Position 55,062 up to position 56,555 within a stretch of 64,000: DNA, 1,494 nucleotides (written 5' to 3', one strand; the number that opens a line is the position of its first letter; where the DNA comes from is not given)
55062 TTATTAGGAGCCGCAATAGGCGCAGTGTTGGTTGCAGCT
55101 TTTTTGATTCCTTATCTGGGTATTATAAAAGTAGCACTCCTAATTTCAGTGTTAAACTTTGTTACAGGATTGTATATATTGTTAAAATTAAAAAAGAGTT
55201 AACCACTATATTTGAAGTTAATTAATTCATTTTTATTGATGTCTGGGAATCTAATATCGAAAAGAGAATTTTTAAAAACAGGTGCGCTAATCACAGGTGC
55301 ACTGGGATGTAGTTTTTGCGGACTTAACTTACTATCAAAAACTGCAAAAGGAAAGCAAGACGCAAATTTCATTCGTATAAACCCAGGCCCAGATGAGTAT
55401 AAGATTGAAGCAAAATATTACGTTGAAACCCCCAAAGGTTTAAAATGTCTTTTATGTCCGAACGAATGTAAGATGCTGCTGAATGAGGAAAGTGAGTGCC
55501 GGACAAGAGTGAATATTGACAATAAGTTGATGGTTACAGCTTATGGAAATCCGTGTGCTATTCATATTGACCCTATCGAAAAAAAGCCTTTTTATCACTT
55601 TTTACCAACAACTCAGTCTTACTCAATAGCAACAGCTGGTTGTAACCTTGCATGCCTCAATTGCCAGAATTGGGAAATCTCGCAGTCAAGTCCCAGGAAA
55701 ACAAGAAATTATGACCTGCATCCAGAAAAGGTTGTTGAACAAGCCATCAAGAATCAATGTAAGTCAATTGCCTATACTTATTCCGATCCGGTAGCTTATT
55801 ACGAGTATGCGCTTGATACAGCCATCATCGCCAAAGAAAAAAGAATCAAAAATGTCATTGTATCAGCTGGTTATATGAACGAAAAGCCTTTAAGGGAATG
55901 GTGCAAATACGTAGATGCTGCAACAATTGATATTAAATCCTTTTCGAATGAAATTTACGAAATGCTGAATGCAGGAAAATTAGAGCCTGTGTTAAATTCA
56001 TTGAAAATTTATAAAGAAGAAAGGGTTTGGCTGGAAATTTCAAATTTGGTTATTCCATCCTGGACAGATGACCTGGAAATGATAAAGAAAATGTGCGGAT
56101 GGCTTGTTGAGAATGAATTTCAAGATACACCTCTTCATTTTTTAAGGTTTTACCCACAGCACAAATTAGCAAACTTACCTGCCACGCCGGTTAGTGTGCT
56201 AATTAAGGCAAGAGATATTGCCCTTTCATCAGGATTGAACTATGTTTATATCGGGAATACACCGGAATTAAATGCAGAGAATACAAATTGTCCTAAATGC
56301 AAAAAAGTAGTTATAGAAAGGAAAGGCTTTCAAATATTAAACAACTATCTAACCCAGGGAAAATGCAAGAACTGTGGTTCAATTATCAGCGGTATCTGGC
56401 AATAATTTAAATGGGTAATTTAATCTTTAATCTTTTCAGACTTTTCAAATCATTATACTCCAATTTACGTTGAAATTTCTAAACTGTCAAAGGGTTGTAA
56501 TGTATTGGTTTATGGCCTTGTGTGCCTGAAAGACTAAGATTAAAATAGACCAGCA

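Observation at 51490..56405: AmmeMemoRadiSam-type locus that appears to be exported and is wired to a spermidine-synthase-like membrane protein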

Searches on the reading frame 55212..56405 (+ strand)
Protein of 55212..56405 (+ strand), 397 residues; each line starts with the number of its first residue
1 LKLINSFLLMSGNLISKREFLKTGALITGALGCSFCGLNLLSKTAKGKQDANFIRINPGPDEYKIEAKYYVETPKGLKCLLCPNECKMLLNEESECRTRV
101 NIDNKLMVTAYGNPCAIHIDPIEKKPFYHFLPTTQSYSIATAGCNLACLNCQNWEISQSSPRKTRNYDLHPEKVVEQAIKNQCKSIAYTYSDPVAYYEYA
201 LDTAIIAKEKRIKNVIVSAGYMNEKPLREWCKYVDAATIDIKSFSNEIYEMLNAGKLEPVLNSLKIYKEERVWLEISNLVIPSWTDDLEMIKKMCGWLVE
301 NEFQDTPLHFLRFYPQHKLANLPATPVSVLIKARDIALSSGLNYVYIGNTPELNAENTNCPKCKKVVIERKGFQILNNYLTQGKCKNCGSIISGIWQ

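Call 3: search_protein_families(library=ncbifam, proteins=[window:55212-56405:+], max_evalue=0.01)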
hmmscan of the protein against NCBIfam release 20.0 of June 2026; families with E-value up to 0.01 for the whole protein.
window:55212-56405:+ (397 aa): 12 families
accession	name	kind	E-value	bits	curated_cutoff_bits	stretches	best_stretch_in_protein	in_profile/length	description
TIGR04337.1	AmmeMemoSam_rS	hypoth_equivalog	3.7e-105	351.6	220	1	71-396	5-333/349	AmmeMemoRadiSam system radical SAM enzyme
TIGR02493.1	PFLA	equivalog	3.6e-12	46.2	231.75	1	141-295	22-180/235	pyruvate formate-lyase-activating protein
TIGR04041.1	activase_YjjW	hypoth_equivalog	1e-09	38.2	250.2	1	171-312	95-237/276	YjjW family glycine radical enzyme activase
TIGR02495.1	NrdG2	equivalog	4.8e-07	29.3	131.15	1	135-302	17-184/193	anaerobic ribonucleoside-triphosphate reductase activating protein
TIGR02494.1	PFLE_PFLC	subfamily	6.9e-07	28.8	174.35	1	192-313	133-254/293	glycyl-radical enzyme activating protein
NF048010.1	SfplDhtActHpsHDes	equivalog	7.1e-07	28.3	430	1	192-301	141-252/298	(2S)-3-sulfopropanediol dehydratase activating enzyme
TIGR04395.1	cutC_activ_rSAM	equivalog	3.6e-06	26.5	360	1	82-319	30-265/309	choline TMA-lyase-activating enzyme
NF033717.2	HPDL_rSAM_activ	equivalog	1.5e-05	24.5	420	1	82-308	29-258/311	4-hydroxyphenylacetate decarboxylase activase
TIGR04003.1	rSAM_BssD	equivalog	0.00022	20.5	496.45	1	179-302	124-248/314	[benzylsuccinate synthase]-activating enzyme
NF033719.1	ind_deCO2_activ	equivalog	0.00059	19.2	425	1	189-306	136-253/302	indoleacetate decarboxylase activase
NF008356.0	PRK11145.1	equivalog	0.0011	18.3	375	1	141-298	27-188/246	pyruvate formate lyase 1-activating protein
NF043069.1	T4HPD_activ_SAM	equivalog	0.0066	15.8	425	1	147-303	84-244/299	trans-4-hydroxy-L-proline dehydratase activase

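Call 4: search_protein_families(library=pfam, proteins=[window:55212-56405:+], max_evalue=0.01)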
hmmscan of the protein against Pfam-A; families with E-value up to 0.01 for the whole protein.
window:55212-56405:+ (397 aa): 3 families
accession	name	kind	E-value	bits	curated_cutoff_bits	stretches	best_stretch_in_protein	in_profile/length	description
PF04055.27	Radical_SAM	-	8.4e-17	62.3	29.5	1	140-290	3-161/166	Radical SAM superfamily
PF13353.11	Fer4_12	-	0.00053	20.7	22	1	141-236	12-108/137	4Fe-4S single cluster domain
PF06750.18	A24_N_bact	-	0.0028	18.1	23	1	352-393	22-63/84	Bacterial Peptidase A24 N-terminal domain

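Call 8: find_homologous_proteins(query=window:55239-56402:+, max_evalue=1e-20)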
Query window:55239-56402:+ (388 aa): 7997 proteins with E <= 1e-20 among 8000 candidates; the best 120 are listed.
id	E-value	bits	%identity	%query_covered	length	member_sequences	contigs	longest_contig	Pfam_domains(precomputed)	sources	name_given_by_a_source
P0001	1.4e-266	901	100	100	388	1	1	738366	PF04055.28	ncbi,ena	-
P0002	1.1e-214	731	80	100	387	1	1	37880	PF04055.28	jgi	jgi:pyruvate formate lyase activating enzyme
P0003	3.1e-198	676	76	100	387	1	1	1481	PF04055.28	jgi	-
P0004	2.6e-192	657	73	100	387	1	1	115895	PF04055.28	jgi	jgi:pyruvate formate lyase activating enzyme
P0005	4.6e-192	656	73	100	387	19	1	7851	PF04055.28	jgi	-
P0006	1.5e-191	654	72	99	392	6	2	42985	PF04055.28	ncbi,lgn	-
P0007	4.6e-191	653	71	98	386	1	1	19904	PF04055.28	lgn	-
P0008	8.1e-191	652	73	100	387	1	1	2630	PF04055.28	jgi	-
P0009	3.3e-190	650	80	87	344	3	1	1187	PF04055.28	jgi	jgi:pyruvate formate lyase activating enzyme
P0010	6.9e-188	642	73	95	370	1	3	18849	PF04055.28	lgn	-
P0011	1.3e-186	638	71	100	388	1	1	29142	PF04055.28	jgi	jgi:pyruvate formate lyase activating enzyme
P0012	1.8e-181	621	68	100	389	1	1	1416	PF04055.28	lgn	-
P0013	1.1e-180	619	69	100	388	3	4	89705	PF04055.28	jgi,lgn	-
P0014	2.8e-180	617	66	100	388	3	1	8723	PF04055.28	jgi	-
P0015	3.3e-180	617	66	100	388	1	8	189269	PF04055.28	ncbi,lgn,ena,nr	ncbi:MAG: AmmeMemoRadiSam system radical SAM enzyme [Bacteroidales bacterium]|nr:AmmeMemoRadiSam sys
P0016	5.5e-180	616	67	100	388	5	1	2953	PF04055.28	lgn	-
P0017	8.1e-180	616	67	100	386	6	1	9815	PF04055.28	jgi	-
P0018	1.8e-179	615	66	100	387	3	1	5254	PF04055.28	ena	-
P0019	2.5e-179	614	66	100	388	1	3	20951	PF04055.28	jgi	-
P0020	4.8e-179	613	67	100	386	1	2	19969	PF04055.28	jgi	-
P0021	8.0e-179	612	67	100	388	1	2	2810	PF04055.28,PF13353.12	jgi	-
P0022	8.9e-179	612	66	100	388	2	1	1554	PF04055.28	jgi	-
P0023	4.7e-174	597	64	100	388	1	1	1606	PF04055.28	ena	-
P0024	5.8e-174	596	64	100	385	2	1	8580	PF04055.28,PF13353.12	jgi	-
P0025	2.0e-173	595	66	98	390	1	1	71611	PF04055.28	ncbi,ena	-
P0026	6.6e-173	593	64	100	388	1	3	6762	PF04055.28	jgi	jgi:pyruvate formate lyase activating enzyme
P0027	1.2e-172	592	64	100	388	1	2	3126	PF04055.28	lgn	-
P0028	1.5e-172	592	67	100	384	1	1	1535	PF04055.28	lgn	-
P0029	4.5e-172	590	65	99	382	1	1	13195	PF04055.28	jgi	jgi:pyruvate formate lyase activating enzyme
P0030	1.2e-171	589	65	100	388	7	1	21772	PF04055.28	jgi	-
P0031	1.4e-171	589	64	100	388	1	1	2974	PF04055.28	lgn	-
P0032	6.5e-171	586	65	99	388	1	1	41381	PF04055.28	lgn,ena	-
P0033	7.6e-171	586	66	100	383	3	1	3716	PF04055.28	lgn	-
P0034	3.0e-170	584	64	100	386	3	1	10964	PF04055.28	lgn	-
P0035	3.8e-170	584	64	99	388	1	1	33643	PF04055.28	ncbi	ncbi:MAG: AmmeMemoRadiSam system radical SAM enzyme [Bacteroidales bacterium]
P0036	5.6e-170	583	65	99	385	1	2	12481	PF04055.28,PF13353.12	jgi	-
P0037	7.6e-170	583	67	95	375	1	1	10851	PF04055.28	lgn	-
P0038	5.9e-169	580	64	98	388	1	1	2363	PF04055.28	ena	-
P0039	6.8e-169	580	63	100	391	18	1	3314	PF04055.28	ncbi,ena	-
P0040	8.9e-169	579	65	99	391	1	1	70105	PF04055.28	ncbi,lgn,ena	-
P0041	1.5e-168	579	69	93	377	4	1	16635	PF04055.28,PF13353.12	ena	-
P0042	3.1e-168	578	63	100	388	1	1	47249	PF04055.28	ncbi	ncbi:MAG: AmmeMemoRadiSam system radical SAM enzyme [Bacteroidales bacterium]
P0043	7.6e-168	576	65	100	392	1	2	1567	PF04055.28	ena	-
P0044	7.6e-166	570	62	99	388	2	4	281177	PF04055.28,PF13353.12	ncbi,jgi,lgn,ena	-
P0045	1.1e-165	569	64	99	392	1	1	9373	PF04055.28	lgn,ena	-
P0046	1.7e-165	569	69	88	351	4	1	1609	PF04055.28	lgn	-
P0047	4.1e-165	567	64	99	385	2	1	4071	PF04055.28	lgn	-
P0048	6.0e-165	567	65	96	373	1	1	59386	PF04055.28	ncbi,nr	ncbi:MAG: AmmeMemoRadiSam system radical SAM enzyme [Bacteroidales bacterium]|nr:AmmeMemoRadiSam sys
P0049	2.2e-164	565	61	99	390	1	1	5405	PF04055.28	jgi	jgi:pyruvate formate lyase activating enzyme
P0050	4.6e-164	564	63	98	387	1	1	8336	PF04055.28,PF13353.12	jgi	jgi:pyruvate formate lyase activating enzyme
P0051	9.4e-163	560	61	99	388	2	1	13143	PF04055.28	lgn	-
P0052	1.7e-162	559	61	100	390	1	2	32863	PF04055.28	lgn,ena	-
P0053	3.7e-162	558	61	98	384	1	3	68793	PF04055.28,PF13353.12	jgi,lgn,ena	jgi:pyruvate formate lyase activating enzyme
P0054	3.7e-162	558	62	98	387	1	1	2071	PF04055.28,PF13353.12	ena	-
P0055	5.4e-162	557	67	91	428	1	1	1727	PF04055.28,PF00684.26,PF01556.24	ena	-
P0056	4.3e-161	554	61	99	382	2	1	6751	PF04055.28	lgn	-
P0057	4.5e-161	554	61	99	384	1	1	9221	PF04055.28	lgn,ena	-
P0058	4.3e-160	551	60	98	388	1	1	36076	PF04055.28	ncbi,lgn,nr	ncbi:MAG: AmmeMemoRadiSam system radical SAM enzyme [Bacteroidales bacterium]|nr:AmmeMemoRadiSam sys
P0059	8.7e-160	550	70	86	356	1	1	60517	PF04055.28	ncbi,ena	-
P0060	2.8e-159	548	60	99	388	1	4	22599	PF04055.28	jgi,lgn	jgi:pyruvate formate lyase activating enzyme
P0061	4.6e-159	547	60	99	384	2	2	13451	PF04055.28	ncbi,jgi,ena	jgi:pyruvate formate lyase activating enzyme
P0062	7.2e-159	547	63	100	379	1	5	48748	PF04055.28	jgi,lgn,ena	-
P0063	9.7e-159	546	61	99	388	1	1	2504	PF04055.28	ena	-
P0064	1.3e-158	546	61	99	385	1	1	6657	PF04055.28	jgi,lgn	-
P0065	1.8e-158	545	61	99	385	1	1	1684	PF04055.28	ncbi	-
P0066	1.9e-158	545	61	98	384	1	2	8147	PF04055.28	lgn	-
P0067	2.8e-158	545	60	99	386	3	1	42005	PF04055.28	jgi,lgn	jgi:pyruvate formate lyase activating enzyme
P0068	2.9e-158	545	60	98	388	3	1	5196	PF04055.28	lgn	-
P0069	3.5e-158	544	60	98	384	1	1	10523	PF04055.28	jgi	-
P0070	3.5e-158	544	61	99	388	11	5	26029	PF04055.28,PF13353.12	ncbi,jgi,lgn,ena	jgi:pyruvate formate lyase activating enzyme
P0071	5.6e-158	544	62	100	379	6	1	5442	PF04055.28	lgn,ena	-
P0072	8.4e-158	543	60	99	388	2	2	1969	PF04055.28,PF13353.12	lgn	-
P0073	9.5e-158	543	61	99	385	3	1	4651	PF04055.28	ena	-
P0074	1.7e-157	542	61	100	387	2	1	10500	PF04055.28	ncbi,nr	ncbi:MAG: AmmeMemoRadiSam system radical SAM enzyme [Bacteroidales bacterium]|nr:AmmeMemoRadiSam sys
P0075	2.0e-157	542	59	99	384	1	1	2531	PF04055.28,PF13353.12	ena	-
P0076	2.0e-157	542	60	99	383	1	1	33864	PF04055.28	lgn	-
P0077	3.9e-157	541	61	98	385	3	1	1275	PF04055.28,PF13353.12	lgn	-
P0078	7.3e-157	540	60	99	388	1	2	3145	PF04055.28,PF13353.12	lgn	-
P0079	7.6e-157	540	60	98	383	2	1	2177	PF04055.28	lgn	-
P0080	8.6e-157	540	59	100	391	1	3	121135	PF04055.28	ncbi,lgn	-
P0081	1.1e-156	540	61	98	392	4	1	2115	PF04055.28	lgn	-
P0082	1.2e-156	539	61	98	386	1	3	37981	PF04055.28,PF13353.12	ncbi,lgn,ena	-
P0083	1.9e-156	539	60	100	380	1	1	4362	PF04055.28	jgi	jgi:pyruvate formate lyase activating enzyme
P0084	2.3e-156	539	66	86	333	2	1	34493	PF04055.28,PF13353.12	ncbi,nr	ncbi:MAG: AmmeMemoRadiSam system radical SAM enzyme [Bacteroidales bacterium]|nr:AmmeMemoRadiSam sys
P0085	2.7e-156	538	60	99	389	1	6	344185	PF04055.28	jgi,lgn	jgi:pyruvate formate lyase activating enzyme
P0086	3.1e-156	538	60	99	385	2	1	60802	PF04055.28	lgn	-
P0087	3.6e-156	538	60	100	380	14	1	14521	PF04055.28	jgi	jgi:pyruvate formate lyase activating enzyme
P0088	3.7e-156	538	60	98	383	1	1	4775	PF04055.28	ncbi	-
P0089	3.8e-156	538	59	98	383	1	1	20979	PF04055.28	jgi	jgi:pyruvate formate lyase activating enzyme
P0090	4.6e-156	537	59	99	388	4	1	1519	PF04055.28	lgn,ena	-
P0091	5.1e-156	537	60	99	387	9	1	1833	PF04055.28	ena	-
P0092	6.1e-156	537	60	100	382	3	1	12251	PF04055.28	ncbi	-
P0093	6.5e-156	537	61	94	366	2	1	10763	PF04055.28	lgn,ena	-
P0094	6.7e-156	537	61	99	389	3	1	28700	PF04055.28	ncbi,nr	ncbi:MAG: AmmeMemoRadiSam system radical SAM enzyme [Bacteroidales bacterium]|nr:AmmeMemoRadiSam sys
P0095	8.0e-156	537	59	99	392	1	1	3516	PF04055.28,PF13353.12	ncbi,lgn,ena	-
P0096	9.2e-156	536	59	99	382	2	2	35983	PF04055.28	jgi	-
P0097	1.2e-155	536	59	100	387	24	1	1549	PF04055.28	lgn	-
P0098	1.3e-155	536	60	99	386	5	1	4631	PF04055.28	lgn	-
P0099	1.6e-155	536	59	98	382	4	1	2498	PF04055.28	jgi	-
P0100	2.2e-155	535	60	99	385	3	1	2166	PF04055.28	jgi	jgi:pyruvate formate lyase activating enzyme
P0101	2.4e-155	535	60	99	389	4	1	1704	PF04055.28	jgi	-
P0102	2.8e-155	535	59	100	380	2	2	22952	PF04055.28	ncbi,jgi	-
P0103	2.9e-155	535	59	99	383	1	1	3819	PF04055.28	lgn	-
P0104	4.0e-155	534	59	99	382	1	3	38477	PF04055.28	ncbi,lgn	-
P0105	5.2e-155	534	59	99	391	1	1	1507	PF04055.28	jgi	-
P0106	5.3e-155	534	59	99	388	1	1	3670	PF04055.28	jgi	jgi:pyruvate formate lyase activating enzyme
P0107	7.5e-155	533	61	99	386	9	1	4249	PF04055.28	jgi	jgi:pyruvate formate lyase activating enzyme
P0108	7.8e-155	533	59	100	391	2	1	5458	PF04055.28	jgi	jgi:pyruvate formate lyase activating enzyme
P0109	8.0e-155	533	60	99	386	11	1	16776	PF04055.28,PF13353.12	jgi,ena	-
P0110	9.4e-155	533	61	99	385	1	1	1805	PF04055.28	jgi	jgi:pyruvate formate lyase activating enzyme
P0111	1.2e-154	533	59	100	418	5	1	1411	PF04055.28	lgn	-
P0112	1.5e-154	532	61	99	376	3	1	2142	PF04055.28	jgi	-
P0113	1.5e-154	532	59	98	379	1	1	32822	PF04055.28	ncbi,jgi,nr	ncbi:MAG: AmmeMemoRadiSam system radical SAM enzyme [Chlorobi bacterium]|nr:AmmeMemoRadiSam system r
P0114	1.9e-154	532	60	98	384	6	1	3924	PF04055.28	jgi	-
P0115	2.0e-154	532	59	100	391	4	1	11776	PF04055.28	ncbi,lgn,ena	-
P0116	2.9e-154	532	58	100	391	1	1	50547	PF04055.28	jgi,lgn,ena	-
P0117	6.0e-154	531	58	99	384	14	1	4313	PF04055.28,PF13353.12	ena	-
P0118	6.8e-154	530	59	99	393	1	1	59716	PF04055.28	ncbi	-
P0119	7.9e-154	530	60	99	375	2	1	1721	PF04055.28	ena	-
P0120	8.1e-154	530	60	100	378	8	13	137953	PF04055.28,PF13353.12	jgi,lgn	jgi:pyruvate formate lyase activating enzyme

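Call 12: find_related_loci(query=A1, collection=genome_contigs, flank=10000)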
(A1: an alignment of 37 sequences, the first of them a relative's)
Query A1 (388 aa) in genome_contigs; peptide patterns used: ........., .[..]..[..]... (x = any residue, [..] = any of these).
599 stretches matched a pattern (row limit reached: there are more); 595 encode a relative of the query (tblastn E <= 1e-3); the best 80 are kept; 80 distinct loci.
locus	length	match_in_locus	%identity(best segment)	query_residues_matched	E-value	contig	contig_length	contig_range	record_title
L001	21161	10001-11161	62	3-388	3e-168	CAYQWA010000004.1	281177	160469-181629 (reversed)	MAG TPA_asm: uncultured Bacteroidales bacterium isolate SRP077602_co7_588 genome assembly, contig: NODE_32_length_281177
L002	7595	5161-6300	58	6-388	1e-155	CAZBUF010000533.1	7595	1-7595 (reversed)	MAG TPA_asm: uncultured Bacteroidales bacterium isolate SRP185410_co1_447 genome assembly, contig: k141_1323535, whole g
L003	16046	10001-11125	58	7-388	7e-155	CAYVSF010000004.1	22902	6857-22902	MAG TPA_asm: uncultured Bacteroidales bacterium isolate binchicken_co13_200 genome assembly, contig: NODE_2969_length_22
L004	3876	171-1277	56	6-388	1e-158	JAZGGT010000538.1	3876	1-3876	MAG: Bacteroidales bacterium isolate SCS5bin.21 SCS5bin.21_538, whole genome shotgun sequence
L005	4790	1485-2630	59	6-388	4e-156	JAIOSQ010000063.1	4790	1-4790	MAG: Bacteroidales bacterium isolate SMBSF48 bin_32_k127_490788, whole genome shotgun sequence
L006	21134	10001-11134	58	1-387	2e-151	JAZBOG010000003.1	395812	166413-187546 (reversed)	MAG: Bacteroidales bacterium isolate bin.717 k117_149003, whole genome shotgun sequence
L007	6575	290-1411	59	6-387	3e-151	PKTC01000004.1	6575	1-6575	MAG: Marinilabiliales bacterium isolate BM718 sc_6218, whole genome shotgun sequence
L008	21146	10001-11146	57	4-388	2e-150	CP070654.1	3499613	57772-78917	MAG: Bacteroidales bacterium isolate bin82 chromosome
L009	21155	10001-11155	56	1-387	3e-149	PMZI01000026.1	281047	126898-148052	MAG: Ignavibacteriae bacterium isolate fen_1268 73.20110800_E3D.28_contig_1867, whole genome shotgun sequence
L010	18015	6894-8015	59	6-388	5e-151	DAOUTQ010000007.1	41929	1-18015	MAG TPA_asm: Bacteroidales bacterium isolate CSMAG_801 CSMAG_801_k141_900252_length_41929_cov_9.0000, whole genome shotg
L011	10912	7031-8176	55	6-387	2e-147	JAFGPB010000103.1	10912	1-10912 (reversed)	MAG: Bacteroidales bacterium isolate Zod_Metabat.669 k87_14024780, whole genome shotgun sequence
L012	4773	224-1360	57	6-388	8e-150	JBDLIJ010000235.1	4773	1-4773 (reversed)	MAG: Bacteroidota bacterium isolate MAG023 MAG023_235, whole genome shotgun sequence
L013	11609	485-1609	54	1-388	7e-147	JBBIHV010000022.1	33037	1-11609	MAG: Sunxiuqinia sp. isolate SIF170217_bin_122 NODE_1436_length_33037_cov_8.471591, whole genome shotgun sequence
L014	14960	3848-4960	54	6-387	2e-146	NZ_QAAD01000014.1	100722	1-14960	Mangrovibacterium marinum strain DSM 28823 Ga0183469_114, whole genome shotgun sequence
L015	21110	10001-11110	55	6-388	2e-146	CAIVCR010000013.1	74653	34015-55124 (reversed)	MAG: uncultured Bacteroidia bacterium isolate YR4_bin-0611 genome assembly, contig: bin-0611:013/130, whole genome shotg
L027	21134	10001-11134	54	7-387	4e-138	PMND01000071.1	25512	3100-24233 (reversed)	MAG: Ignavibacteriae bacterium isolate fen_1259 73.20100900_E3D.21_contig_595, whole genome shotgun sequence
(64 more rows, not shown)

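Call 68: find_encoding_contigs(protein=P0001, flank=3000, max_places=2)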
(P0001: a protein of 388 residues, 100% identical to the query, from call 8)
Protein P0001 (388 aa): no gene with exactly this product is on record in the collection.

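Call 80: search_protein_families(library=pfam, proteins=[L027:945-1739:+, L027:1790-2134:+, L027:2254-3555:-, L027:3311-4777:-, L027:4870-6087:-, L027:2192-2710:+], max_evalue=0.001)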
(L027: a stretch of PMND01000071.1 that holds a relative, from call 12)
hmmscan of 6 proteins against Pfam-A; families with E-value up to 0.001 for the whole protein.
L027:945-1739:+ (264 aa): 0 families

L027:1790-2134:+ (114 aa): 6 families
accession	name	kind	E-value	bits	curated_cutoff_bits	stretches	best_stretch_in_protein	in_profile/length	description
PF02416.21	TatA_B_E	-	6.2e-19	67.4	21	1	4-54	1-51/53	mttA/Hcf106 family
PF12773.13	DZR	-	1.2e-11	45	27.3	1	67-111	1-45/45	Double zinc ribbon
PF13240.11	Zn_Ribbon_1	-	3.8e-11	42.8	25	2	67-88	2-23/23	zinc-ribbon domain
PF13248.11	Zn_ribbon_3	-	3e-07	30.1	27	1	66-87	4-25/26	zinc-ribbon domain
PF17032.10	Zn_ribbon_15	-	2.8e-06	28.5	28.9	1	59-85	47-73/73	zinc-ribbon family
PF18912.6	DZR_2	-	0.00024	21.3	27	0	66-110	9-55/56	Double zinc ribbon domain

L027:2254-3555:- (433 aa): 5 families
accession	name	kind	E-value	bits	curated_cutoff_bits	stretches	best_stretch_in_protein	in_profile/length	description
PF00326.27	Peptidase_S9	-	7.4e-32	111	22.6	1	3-173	46-212/213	Prolyl oligopeptidase family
PF11306.15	DUF3108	-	3.6e-14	53.5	26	1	244-410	12-193/209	Protein of unknown function (DUF3108)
PF01738.24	DLH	-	2.2e-07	31.1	21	1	3-165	79-204/217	Dienelactone hydrolase family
PF20434.5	BD-FAE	-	0.00024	21.1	26.8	0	3-127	68-211/215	BD-FAE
PF02129.25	Peptidase_S15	-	0.00092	19.4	23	0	84-139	201-252/262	X-Pro dipeptidyl-peptidase (S15 family)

L027:3311-4777:- (488 aa): 0 families

L027:4870-6087:- (405 aa): 0 families

L027:2192-2710:+ (172 aa): 0 families

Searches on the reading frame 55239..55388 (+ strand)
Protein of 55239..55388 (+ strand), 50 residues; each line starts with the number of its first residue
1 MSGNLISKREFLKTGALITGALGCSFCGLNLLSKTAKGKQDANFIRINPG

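Call 82: search_protein_families(library=ncbifam, proteins=[window:55239-55388:+], max_evalue=10)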
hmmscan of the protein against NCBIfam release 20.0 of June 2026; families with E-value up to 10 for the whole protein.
seq(50 aa): 1 family
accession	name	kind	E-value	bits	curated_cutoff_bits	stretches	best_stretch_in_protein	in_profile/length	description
TIGR01409.1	TAT_signal_seq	domain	0.098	13.1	16.7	1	9-25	4-20/29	twin-arginine translocation signal domain-containing protein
